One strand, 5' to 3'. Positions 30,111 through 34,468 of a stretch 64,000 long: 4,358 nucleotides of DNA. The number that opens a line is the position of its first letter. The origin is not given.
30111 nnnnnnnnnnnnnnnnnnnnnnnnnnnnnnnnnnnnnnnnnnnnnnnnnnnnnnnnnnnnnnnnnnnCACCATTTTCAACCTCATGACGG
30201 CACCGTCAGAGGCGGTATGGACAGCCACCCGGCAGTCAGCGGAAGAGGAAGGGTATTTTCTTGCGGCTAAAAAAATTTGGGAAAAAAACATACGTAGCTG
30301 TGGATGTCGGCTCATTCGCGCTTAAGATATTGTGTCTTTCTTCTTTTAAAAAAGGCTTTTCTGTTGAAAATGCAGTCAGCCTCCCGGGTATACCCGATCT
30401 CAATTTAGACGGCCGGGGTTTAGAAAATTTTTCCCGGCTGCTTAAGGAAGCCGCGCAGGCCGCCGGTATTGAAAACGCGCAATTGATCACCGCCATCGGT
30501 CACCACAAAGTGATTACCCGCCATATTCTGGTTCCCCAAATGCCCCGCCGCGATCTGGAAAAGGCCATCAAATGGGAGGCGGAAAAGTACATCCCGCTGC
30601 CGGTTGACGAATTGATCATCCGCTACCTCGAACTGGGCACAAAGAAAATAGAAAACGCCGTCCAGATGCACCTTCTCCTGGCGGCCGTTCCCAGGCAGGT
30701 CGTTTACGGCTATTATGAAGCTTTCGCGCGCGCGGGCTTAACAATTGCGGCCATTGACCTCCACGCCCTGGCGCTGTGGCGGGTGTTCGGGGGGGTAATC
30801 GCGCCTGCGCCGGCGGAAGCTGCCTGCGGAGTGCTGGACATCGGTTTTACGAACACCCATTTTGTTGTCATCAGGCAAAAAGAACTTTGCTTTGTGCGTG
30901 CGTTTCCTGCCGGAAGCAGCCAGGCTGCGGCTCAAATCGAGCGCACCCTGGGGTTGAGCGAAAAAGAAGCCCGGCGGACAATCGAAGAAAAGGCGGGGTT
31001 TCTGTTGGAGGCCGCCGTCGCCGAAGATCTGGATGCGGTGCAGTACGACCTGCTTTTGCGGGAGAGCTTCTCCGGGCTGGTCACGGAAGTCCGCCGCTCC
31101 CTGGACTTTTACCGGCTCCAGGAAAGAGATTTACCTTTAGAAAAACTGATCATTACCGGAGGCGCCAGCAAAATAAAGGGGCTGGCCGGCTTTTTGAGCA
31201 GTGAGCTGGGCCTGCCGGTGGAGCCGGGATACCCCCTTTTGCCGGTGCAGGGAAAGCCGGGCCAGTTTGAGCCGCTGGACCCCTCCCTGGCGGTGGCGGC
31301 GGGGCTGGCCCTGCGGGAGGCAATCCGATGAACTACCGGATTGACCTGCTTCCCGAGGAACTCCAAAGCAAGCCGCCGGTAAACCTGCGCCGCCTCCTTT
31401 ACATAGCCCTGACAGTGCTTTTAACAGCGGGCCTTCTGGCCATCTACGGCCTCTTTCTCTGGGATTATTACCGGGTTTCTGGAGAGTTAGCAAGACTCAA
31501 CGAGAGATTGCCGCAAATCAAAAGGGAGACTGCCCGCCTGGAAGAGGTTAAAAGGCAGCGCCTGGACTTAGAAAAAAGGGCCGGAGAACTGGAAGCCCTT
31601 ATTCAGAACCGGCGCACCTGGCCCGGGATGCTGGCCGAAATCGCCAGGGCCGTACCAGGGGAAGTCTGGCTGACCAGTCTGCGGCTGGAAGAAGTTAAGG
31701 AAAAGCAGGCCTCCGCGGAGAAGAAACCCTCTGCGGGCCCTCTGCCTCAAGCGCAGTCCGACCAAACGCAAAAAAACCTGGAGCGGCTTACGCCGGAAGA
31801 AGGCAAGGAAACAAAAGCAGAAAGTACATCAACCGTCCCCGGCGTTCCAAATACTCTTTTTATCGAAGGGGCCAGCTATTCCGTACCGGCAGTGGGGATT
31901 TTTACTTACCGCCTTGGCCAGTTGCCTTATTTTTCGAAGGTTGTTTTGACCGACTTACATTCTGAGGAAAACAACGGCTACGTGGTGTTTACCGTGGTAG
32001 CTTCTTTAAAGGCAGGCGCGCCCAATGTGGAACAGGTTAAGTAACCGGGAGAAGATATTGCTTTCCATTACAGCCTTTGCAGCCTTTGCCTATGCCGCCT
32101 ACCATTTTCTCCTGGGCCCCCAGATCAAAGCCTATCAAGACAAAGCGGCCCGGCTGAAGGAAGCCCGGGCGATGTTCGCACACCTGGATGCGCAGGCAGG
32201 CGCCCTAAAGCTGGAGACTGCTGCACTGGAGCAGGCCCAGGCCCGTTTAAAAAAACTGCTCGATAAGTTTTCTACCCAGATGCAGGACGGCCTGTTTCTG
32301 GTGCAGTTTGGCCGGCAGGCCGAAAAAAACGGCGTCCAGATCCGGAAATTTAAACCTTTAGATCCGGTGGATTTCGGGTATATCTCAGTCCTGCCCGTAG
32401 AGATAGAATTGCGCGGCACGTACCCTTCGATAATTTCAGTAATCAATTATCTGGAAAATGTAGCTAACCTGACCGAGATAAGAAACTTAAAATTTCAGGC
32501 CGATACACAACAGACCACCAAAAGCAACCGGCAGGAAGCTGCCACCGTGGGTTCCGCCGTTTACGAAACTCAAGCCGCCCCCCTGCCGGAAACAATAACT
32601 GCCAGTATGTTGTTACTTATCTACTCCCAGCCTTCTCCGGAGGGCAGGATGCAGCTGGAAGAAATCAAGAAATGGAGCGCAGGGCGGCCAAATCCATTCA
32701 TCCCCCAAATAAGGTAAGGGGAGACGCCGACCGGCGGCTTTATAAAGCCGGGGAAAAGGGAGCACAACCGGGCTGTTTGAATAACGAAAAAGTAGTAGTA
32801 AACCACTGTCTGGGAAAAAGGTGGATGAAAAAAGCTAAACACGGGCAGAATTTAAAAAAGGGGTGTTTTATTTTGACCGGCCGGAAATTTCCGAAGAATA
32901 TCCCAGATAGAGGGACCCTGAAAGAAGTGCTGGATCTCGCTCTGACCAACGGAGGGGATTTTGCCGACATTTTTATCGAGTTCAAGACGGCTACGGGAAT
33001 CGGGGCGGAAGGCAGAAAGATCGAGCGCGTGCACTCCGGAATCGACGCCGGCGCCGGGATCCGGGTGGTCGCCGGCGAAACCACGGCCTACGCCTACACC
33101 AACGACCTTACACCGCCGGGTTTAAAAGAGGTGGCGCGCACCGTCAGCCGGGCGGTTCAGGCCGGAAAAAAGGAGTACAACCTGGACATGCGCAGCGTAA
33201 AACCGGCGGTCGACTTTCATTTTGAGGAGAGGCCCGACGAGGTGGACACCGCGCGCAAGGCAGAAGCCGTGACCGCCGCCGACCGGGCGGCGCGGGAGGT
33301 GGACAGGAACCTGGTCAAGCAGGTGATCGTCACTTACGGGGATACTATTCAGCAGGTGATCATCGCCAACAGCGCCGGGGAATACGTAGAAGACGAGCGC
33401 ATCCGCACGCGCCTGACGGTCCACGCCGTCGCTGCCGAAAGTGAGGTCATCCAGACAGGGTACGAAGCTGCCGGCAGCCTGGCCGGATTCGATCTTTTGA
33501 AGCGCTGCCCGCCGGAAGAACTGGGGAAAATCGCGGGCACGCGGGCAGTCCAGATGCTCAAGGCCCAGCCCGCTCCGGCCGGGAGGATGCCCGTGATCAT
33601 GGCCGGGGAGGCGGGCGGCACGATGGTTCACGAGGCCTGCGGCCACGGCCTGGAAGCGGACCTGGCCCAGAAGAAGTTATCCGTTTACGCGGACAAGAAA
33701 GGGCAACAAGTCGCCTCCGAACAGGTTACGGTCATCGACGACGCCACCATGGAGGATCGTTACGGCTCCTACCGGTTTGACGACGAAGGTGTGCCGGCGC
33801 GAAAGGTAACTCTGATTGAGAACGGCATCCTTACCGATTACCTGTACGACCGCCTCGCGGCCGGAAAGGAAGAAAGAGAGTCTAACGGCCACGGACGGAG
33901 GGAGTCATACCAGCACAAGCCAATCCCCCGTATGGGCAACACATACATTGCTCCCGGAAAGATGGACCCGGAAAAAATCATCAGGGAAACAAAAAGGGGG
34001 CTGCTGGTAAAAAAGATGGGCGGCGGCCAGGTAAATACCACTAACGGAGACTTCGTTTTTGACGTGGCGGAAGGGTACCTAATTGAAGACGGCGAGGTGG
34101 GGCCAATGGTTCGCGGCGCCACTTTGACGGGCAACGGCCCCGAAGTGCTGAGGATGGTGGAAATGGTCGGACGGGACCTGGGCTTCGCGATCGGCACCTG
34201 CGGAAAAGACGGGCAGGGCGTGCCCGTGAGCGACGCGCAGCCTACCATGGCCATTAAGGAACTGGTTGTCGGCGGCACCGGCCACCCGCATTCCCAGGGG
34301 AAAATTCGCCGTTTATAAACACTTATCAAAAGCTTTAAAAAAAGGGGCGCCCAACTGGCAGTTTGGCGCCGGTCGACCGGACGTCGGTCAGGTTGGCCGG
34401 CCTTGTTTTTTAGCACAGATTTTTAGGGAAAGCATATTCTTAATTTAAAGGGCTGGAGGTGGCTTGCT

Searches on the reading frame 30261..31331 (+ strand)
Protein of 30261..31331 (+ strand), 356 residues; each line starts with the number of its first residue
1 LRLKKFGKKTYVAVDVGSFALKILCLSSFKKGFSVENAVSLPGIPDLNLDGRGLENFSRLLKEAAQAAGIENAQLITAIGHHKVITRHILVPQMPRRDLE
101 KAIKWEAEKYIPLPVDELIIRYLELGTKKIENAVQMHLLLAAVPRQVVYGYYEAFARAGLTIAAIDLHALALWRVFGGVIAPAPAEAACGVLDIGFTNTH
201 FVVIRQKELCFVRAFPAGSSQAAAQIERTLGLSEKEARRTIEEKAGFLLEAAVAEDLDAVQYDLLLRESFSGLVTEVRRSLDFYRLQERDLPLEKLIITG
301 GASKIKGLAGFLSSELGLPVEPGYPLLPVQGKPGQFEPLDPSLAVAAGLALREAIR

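Call 8: search_protein_families(library=pfam, proteins=[window:30261-31331:+])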
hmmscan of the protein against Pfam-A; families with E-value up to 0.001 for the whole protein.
window:30261-31331:+ (356 aa): 2 families
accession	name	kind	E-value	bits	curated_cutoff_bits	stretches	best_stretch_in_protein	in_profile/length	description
PF11104.14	PilM_2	-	9.2e-36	123.9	27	1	14-353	2-339/340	Type IV pilus assembly protein PilM;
PF14450.12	FtsA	-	1.1e-08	35.9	31.8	1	191-348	2-127/127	Cell division protein FtsA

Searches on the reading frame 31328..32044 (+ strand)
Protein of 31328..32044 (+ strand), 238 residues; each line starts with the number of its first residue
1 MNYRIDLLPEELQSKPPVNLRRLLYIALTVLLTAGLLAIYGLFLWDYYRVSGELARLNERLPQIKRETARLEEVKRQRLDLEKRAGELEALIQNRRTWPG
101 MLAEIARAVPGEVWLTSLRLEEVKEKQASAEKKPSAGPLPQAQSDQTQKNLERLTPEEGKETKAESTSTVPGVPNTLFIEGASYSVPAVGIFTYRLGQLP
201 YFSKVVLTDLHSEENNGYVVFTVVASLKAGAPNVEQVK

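Call 59: search_protein_families(library=pfam, proteins=[window:31328-32044:+], max_evalue=0.01)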
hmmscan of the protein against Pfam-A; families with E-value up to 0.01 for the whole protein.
window:31328-32044:+ (238 aa): 1 family
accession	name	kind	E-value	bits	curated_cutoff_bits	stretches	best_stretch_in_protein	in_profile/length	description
PF05137.18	PilN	-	3e-08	34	22.8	1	175-226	24-77/78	Fimbrial assembly protein (PilN)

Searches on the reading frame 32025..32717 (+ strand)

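Call 59: search_protein_families(library=pfam, proteins=[window:32025-32717:+], max_evalue=0.01)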
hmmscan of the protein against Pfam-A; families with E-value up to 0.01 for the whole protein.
window:32025-32717:+ (230 aa): 2 families
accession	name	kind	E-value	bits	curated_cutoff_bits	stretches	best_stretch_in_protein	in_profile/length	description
PF04350.18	PilO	-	5.7e-09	36.7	22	1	41-163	5-127/145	Pilus assembly protein, PilO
PF04612.17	T2SSM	-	3.9e-06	27.6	27.8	1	2-80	8-88/160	Type II secretion system (T2SS), protein M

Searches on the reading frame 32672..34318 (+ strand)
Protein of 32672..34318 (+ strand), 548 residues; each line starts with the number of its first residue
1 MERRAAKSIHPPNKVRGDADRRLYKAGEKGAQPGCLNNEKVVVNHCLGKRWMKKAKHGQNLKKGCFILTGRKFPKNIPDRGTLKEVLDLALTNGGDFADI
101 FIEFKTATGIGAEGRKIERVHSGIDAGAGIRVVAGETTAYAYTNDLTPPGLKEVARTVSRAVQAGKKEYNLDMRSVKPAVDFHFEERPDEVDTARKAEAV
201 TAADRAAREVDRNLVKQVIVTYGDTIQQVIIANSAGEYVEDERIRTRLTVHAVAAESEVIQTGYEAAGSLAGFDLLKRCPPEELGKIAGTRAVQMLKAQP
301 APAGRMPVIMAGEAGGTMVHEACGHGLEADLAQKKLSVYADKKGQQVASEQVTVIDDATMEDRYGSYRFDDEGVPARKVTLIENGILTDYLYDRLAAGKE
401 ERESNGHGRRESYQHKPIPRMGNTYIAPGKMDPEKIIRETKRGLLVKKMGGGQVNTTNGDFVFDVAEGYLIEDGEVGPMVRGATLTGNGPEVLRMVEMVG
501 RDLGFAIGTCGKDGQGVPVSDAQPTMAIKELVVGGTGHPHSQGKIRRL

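Call 59: search_protein_families(library=pfam, proteins=[window:32672-34318:+], max_evalue=0.01)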
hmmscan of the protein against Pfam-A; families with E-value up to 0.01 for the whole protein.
window:32672-34318:+ (548 aa): 3 families
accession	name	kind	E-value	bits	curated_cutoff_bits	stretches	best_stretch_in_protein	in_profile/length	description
PF19289.4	PmbA_TldD_3rd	-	4e-74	248.9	22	1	304-535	2-220/220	PmbA/TldA metallopeptidase C-terminal domain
PF19290.4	PmbA_TldD_2nd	-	1.5e-18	67.6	20.9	1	187-296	2-109/109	PmbA/TldA metallopeptidase central domain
PF01523.21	PmbA_TldD_1st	-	1.7e-12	47.7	20.9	1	98-163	1-63/65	PmbA/TldA metallopeptidase domain 1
